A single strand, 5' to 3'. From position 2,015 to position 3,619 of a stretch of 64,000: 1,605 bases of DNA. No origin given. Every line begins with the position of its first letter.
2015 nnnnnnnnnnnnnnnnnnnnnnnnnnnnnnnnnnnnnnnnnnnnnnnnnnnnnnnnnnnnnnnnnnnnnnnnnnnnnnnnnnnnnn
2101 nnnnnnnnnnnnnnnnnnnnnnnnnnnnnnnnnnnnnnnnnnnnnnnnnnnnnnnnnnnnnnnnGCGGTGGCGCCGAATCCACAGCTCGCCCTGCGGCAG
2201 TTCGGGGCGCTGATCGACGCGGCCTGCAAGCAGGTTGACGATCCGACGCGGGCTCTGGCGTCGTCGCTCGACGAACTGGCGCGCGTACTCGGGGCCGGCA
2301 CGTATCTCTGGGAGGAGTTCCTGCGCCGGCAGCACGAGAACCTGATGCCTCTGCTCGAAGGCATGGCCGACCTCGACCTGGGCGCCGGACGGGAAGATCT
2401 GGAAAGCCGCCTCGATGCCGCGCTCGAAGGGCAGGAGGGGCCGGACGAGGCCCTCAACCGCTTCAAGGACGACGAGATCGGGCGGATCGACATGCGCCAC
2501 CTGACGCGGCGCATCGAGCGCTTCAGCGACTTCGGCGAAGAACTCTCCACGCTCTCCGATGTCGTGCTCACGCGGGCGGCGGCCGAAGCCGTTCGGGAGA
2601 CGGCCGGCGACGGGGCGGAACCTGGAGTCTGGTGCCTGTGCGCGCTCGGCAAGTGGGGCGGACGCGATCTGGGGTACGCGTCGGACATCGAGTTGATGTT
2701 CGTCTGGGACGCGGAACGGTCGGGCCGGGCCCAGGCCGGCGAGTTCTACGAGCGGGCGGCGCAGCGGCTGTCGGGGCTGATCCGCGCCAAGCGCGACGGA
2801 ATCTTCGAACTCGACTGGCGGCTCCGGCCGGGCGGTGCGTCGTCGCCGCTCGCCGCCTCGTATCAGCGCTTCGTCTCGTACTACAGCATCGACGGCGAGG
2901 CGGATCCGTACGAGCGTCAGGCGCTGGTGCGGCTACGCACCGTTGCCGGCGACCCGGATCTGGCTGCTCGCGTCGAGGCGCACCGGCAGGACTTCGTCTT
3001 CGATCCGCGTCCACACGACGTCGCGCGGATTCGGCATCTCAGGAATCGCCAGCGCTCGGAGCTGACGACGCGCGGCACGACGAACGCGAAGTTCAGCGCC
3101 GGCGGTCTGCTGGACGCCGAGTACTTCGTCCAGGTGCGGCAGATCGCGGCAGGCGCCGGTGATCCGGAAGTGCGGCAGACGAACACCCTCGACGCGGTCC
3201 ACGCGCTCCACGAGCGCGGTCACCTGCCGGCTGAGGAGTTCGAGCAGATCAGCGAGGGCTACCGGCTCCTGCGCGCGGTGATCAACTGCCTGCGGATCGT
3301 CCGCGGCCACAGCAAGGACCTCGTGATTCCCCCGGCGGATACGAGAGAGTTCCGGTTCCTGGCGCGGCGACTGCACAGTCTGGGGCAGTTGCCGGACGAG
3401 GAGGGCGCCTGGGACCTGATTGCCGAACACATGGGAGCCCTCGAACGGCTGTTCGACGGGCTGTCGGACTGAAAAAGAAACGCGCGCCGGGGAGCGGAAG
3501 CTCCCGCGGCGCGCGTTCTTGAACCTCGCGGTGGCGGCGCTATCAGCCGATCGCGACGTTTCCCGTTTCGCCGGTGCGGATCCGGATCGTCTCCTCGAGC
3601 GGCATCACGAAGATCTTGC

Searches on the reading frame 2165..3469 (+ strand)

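Call 77: search_protein_families(library=ncbifam, proteins=[window:2165-3469:+], max_evalue=0.00001)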
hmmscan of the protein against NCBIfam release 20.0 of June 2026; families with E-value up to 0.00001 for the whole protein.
window:2165-3469:+ (435 aa): 3 families
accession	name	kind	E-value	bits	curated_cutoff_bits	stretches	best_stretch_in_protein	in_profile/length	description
NF010706.0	PRK14108.1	equivalog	2.7e-50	171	724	2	156-400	187-438/986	bifunctional [glutamine synthetase] adenylyltransferase/[glutamine synthetase]-adenylyl-L-tyrosine phosphorylase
NF010707.0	PRK14109.1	equivalog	3.8e-45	154.4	625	1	3-405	54-468/1010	bifunctional [glutamine synthetase] adenylyltransferase/[glutamine synthetase]-adenylyl-L-tyrosine phosphorylase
NF008292.0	PRK11072.1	equivalog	8e-41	140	487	2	71-287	591-820/946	bifunctional [glutamate--ammonia ligase]-adenylyl-L-tyrosine phosphorylase/[glutamate--ammonia-ligase] adenylyltransferase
